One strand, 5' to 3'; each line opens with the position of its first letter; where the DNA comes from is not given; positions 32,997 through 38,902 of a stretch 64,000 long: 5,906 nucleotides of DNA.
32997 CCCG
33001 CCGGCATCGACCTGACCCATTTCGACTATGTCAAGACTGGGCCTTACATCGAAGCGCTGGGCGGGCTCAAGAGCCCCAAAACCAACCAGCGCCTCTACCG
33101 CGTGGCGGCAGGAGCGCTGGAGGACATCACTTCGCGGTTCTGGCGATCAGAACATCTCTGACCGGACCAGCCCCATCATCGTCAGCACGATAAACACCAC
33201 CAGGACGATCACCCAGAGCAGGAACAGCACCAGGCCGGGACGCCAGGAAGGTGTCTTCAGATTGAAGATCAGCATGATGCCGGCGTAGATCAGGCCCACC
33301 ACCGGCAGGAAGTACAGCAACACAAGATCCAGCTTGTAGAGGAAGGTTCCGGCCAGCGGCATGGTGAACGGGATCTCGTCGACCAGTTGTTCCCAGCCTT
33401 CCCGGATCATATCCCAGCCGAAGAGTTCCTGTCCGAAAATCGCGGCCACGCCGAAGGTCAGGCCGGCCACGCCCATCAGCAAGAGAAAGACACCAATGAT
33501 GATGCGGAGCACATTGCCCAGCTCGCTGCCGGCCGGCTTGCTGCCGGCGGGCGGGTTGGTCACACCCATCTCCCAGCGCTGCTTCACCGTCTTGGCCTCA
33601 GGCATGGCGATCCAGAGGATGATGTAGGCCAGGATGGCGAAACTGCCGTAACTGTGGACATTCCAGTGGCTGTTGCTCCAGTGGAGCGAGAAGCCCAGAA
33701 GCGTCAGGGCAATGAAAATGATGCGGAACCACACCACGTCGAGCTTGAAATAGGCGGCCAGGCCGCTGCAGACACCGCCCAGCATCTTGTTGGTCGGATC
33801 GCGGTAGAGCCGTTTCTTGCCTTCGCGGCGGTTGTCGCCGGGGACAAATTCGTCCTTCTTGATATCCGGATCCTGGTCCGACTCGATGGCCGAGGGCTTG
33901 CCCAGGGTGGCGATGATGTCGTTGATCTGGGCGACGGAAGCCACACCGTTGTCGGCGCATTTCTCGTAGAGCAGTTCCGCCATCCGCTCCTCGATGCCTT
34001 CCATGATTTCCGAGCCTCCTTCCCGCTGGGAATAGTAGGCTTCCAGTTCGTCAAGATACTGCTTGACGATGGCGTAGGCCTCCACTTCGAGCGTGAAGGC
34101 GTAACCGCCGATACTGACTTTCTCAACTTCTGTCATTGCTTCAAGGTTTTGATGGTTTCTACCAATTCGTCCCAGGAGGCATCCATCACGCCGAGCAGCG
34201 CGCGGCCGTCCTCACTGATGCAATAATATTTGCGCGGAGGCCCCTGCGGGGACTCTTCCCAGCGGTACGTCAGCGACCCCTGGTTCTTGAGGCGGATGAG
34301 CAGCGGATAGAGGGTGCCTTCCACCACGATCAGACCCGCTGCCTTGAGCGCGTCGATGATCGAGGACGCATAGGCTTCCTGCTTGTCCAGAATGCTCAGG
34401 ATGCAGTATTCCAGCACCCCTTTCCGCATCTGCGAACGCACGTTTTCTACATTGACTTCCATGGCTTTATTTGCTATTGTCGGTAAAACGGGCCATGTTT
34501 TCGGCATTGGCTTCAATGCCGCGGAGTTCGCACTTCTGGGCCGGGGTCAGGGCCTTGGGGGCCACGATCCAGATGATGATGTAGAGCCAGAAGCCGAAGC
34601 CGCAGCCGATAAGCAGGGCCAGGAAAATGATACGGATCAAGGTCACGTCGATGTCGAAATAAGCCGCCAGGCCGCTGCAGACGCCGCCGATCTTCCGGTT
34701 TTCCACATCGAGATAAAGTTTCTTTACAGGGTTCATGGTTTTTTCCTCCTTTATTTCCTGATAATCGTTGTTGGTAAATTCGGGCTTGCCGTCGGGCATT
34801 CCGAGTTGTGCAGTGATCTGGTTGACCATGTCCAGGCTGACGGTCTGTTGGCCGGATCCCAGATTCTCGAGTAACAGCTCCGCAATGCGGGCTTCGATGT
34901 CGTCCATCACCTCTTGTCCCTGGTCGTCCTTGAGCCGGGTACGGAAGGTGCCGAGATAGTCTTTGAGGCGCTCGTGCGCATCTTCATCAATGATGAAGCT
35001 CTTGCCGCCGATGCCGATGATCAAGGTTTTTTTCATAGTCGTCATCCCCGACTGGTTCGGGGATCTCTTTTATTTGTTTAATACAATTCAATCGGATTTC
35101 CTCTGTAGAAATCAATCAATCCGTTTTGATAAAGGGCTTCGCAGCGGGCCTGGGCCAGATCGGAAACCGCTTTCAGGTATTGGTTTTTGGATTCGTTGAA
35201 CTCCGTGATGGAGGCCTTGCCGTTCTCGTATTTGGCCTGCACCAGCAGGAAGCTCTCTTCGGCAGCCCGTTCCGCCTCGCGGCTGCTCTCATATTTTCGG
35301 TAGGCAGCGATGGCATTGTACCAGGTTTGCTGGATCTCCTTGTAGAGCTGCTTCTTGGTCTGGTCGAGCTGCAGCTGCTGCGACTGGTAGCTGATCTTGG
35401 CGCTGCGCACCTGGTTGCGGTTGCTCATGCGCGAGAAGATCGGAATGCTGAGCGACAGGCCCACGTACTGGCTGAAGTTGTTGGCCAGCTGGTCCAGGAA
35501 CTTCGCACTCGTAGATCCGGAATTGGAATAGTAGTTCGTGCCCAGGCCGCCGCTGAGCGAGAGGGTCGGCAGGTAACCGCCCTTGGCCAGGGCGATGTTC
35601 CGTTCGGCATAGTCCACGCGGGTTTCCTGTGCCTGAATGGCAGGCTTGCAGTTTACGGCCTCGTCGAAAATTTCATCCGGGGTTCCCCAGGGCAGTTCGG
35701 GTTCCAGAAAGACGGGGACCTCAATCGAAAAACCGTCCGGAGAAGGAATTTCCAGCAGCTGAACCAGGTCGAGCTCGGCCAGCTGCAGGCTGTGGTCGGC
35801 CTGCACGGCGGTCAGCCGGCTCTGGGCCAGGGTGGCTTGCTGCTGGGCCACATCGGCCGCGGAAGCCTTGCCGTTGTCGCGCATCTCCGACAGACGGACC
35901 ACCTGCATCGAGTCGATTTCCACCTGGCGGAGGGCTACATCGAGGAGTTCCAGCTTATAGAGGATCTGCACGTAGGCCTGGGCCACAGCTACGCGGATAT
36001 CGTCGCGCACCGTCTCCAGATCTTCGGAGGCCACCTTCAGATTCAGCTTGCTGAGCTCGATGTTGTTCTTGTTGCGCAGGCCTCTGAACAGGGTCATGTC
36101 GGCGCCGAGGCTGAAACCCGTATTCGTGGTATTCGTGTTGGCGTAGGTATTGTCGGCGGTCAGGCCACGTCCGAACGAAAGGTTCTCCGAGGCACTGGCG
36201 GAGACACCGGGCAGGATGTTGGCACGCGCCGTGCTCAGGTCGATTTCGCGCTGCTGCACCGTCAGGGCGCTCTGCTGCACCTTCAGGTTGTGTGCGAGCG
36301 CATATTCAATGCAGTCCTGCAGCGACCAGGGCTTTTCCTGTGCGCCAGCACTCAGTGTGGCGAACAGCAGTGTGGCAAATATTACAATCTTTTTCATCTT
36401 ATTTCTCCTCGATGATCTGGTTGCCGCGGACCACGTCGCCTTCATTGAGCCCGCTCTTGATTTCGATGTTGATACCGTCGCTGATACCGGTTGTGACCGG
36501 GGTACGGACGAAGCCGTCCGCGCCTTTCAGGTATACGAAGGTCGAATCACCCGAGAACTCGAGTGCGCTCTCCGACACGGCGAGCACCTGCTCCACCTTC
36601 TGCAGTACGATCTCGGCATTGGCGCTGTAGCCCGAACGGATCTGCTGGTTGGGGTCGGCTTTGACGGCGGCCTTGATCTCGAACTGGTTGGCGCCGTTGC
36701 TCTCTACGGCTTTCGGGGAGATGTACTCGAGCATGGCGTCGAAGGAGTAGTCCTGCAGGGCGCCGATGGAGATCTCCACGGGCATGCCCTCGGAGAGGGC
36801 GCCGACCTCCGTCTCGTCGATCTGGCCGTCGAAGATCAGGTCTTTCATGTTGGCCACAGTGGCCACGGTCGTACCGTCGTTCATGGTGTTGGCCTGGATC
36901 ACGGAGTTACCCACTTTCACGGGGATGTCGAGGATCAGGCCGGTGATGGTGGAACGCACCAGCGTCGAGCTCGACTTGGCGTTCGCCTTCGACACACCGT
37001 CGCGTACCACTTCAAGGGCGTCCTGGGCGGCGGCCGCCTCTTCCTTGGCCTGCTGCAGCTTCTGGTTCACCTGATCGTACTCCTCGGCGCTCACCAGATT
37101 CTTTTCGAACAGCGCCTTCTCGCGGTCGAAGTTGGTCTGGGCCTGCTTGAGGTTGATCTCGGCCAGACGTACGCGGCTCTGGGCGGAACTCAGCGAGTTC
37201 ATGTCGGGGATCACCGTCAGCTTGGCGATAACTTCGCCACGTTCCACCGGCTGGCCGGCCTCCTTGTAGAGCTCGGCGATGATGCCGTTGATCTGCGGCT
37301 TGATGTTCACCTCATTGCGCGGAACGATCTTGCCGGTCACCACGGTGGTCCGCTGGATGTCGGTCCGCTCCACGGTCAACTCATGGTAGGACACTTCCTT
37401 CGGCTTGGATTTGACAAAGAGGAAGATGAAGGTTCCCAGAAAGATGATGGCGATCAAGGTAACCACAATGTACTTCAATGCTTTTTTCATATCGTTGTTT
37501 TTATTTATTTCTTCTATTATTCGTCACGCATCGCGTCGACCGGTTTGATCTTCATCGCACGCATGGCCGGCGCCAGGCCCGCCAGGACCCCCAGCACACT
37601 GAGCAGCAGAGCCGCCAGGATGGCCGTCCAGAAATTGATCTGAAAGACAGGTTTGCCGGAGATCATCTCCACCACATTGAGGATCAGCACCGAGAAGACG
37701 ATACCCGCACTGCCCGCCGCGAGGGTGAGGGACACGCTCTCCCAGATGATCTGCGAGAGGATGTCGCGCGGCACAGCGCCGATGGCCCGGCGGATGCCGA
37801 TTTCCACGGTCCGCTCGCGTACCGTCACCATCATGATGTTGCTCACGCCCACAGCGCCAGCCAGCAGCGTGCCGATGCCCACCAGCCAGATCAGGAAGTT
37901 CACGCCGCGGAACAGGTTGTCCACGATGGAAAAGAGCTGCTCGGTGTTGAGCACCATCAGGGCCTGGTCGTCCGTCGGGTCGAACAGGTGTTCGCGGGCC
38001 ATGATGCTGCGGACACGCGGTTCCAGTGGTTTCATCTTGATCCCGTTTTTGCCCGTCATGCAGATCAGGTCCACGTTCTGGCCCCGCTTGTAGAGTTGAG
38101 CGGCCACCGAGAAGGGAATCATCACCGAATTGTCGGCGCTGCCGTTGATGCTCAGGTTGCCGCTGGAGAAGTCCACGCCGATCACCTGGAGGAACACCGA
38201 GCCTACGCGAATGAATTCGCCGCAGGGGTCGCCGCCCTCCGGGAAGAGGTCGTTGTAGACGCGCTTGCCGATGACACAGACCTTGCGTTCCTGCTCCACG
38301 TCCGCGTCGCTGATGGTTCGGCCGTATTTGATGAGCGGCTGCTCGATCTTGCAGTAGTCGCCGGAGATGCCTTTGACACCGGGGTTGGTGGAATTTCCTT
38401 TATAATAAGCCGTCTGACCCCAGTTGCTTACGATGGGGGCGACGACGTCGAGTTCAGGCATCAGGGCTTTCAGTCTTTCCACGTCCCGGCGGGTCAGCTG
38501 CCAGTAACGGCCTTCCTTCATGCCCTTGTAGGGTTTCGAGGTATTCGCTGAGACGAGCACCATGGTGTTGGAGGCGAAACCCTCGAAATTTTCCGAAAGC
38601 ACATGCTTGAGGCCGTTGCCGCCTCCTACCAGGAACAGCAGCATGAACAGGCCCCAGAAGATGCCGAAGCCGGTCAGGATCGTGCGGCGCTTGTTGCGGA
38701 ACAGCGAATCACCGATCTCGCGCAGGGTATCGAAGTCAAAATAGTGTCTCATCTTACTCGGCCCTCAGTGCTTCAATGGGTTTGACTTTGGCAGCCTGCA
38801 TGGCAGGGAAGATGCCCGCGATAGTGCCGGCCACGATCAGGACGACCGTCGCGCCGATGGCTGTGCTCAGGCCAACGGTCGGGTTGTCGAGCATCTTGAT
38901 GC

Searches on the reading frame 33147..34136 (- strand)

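Call 76: search_protein_families(library=pfam, proteins=[window:33147-34136:-], max_evalue=0.00001)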
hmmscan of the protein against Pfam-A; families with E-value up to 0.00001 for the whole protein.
window:33147-34136:- (329 aa): 2 families
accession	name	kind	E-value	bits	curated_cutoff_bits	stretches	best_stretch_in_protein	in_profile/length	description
PF04024.17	PspC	-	2.3e-20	72.6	25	1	108-181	1-58/58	PspC domain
PF22571.1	LiaI-LiaF-TM_PspC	-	1.8e-09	37.9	27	1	205-319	25-135/142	PspC transmembrane region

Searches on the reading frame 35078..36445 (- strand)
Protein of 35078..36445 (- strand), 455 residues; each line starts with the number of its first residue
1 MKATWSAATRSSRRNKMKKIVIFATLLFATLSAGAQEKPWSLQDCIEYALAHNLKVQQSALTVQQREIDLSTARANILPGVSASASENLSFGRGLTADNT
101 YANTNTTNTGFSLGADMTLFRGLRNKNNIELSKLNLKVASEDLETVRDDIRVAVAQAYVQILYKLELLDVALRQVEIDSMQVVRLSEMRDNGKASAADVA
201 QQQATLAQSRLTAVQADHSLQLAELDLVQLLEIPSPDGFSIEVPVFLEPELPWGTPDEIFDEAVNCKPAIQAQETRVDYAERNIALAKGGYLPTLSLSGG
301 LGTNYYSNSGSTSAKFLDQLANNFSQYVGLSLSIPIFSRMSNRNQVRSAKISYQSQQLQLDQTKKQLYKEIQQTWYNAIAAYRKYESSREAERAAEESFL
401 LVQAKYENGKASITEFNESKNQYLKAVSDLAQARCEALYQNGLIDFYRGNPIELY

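Call 76: search_protein_families(library=pfam, proteins=[window:35078-36445:-], max_evalue=0.00001)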
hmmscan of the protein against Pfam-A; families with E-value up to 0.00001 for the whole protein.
window:35078-36445:- (455 aa): 1 family
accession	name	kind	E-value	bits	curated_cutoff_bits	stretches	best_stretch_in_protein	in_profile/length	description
PF02321.23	OEP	-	2.5e-62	210.5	22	2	257-434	2-172/187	Outer membrane efflux protein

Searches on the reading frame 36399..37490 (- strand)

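Call 76: search_protein_families(library=pfam, proteins=[window:36399-37490:-], max_evalue=0.00001)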
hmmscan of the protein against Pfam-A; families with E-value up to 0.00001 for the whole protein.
window:36399-37490:- (363 aa): 2 families
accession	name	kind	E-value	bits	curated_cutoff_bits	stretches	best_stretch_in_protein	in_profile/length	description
PF13437.12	HlyD_3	-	1.3e-13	52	22.2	1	178-283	2-102/106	HlyD family secretion protein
PF16576.10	HlyD_D23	-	4.4e-12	46.2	30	1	58-261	17-188/214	Barrel-sandwich domain of CusB or HlyD membrane-fusion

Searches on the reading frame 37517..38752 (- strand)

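Call 76: search_protein_families(library=pfam, proteins=[window:37517-38752:-], max_evalue=0.00001)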
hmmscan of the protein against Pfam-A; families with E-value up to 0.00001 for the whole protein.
window:37517-38752:- (411 aa): 2 families
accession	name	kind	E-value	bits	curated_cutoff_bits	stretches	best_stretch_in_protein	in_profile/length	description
PF12704.14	MacB_PCD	-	1.3e-26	94.6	27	1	24-248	1-205/207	MacB-like periplasmic core domain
PF02687.27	FtsX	-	4.4e-16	59.5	25.5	1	290-404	2-120/120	FtsX-like permease C-terminal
